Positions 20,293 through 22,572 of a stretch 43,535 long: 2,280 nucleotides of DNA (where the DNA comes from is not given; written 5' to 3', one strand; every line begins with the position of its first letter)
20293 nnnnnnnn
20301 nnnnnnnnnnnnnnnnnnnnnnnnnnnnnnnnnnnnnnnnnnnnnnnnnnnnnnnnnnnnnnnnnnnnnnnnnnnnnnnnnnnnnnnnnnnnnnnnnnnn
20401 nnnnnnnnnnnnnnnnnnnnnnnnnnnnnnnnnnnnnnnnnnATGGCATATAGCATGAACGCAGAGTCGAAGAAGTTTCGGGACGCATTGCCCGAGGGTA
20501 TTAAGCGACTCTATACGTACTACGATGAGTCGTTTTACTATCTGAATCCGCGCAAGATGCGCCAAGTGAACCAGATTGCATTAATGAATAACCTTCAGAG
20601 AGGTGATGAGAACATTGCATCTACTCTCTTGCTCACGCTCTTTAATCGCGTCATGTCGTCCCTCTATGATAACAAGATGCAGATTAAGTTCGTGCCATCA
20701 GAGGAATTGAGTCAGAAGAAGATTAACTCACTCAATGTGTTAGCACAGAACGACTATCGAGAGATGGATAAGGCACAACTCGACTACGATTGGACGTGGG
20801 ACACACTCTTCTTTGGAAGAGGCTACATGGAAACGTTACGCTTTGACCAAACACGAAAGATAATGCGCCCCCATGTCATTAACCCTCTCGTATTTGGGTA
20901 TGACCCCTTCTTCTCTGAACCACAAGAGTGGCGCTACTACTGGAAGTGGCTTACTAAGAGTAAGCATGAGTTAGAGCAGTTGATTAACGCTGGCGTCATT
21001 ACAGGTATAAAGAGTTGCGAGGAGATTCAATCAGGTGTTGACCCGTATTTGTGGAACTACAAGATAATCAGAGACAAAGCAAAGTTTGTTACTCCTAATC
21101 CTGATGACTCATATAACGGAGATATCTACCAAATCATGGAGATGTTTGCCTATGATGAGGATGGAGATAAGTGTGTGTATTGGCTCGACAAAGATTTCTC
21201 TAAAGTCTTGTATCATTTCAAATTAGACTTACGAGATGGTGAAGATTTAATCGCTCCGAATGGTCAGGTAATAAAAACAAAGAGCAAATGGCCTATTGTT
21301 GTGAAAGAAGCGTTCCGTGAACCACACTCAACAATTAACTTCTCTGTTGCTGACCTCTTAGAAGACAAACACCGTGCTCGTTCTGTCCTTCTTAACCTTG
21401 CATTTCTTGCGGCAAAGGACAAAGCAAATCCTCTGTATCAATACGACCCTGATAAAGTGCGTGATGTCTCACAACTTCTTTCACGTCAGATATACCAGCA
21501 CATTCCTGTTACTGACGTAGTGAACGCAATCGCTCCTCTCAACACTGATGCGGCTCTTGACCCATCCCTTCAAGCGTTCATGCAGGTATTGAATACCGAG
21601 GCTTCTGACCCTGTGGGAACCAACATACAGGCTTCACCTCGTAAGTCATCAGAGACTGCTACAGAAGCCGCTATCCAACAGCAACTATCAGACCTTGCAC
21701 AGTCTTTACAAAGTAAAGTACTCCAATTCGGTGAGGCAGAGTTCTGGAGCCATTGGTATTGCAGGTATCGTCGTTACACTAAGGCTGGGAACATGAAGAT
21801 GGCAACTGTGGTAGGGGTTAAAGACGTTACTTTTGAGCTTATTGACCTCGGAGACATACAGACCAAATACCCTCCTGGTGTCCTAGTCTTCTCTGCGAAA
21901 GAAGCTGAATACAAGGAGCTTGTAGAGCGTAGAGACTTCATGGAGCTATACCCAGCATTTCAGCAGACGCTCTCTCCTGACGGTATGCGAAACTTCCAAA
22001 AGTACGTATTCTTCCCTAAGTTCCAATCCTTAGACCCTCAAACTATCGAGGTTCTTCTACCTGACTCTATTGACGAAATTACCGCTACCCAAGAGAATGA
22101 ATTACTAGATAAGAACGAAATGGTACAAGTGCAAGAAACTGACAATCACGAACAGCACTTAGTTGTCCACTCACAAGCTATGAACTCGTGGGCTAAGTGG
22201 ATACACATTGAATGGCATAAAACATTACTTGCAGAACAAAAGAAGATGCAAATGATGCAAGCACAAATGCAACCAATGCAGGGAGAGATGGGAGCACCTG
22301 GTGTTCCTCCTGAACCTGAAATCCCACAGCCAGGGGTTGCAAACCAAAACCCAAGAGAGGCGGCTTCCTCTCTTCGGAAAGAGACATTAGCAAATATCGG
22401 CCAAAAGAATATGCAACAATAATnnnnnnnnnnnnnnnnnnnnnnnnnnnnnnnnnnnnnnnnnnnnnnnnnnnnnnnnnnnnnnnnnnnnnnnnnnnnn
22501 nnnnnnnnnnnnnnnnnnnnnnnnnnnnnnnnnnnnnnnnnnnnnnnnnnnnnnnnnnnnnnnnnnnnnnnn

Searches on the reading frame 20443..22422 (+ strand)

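Call 8: search_protein_families(library=phrogs, proteins=[window:20443-22422:+], max_evalue=0.001)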
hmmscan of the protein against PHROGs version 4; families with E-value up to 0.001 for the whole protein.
window:20443-22422:+ (659 aa): 0 families

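Call 22: search_protein_families(library=pfam, proteins=[window:20443-22422:+], max_evalue=0.01)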
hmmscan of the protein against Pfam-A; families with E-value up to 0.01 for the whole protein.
window:20443-22422:+ (659 aa): 2 families
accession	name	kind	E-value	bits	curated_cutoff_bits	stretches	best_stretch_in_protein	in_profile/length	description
PF23899.1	SU10_portal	-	8.3e-10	38.2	30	1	281-395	310-422/593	Phage SU10 portal protein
PF22737.1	NNH6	-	0.009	16.6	27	0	331-399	16-85/114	NACHT N-terminal Helical domain 6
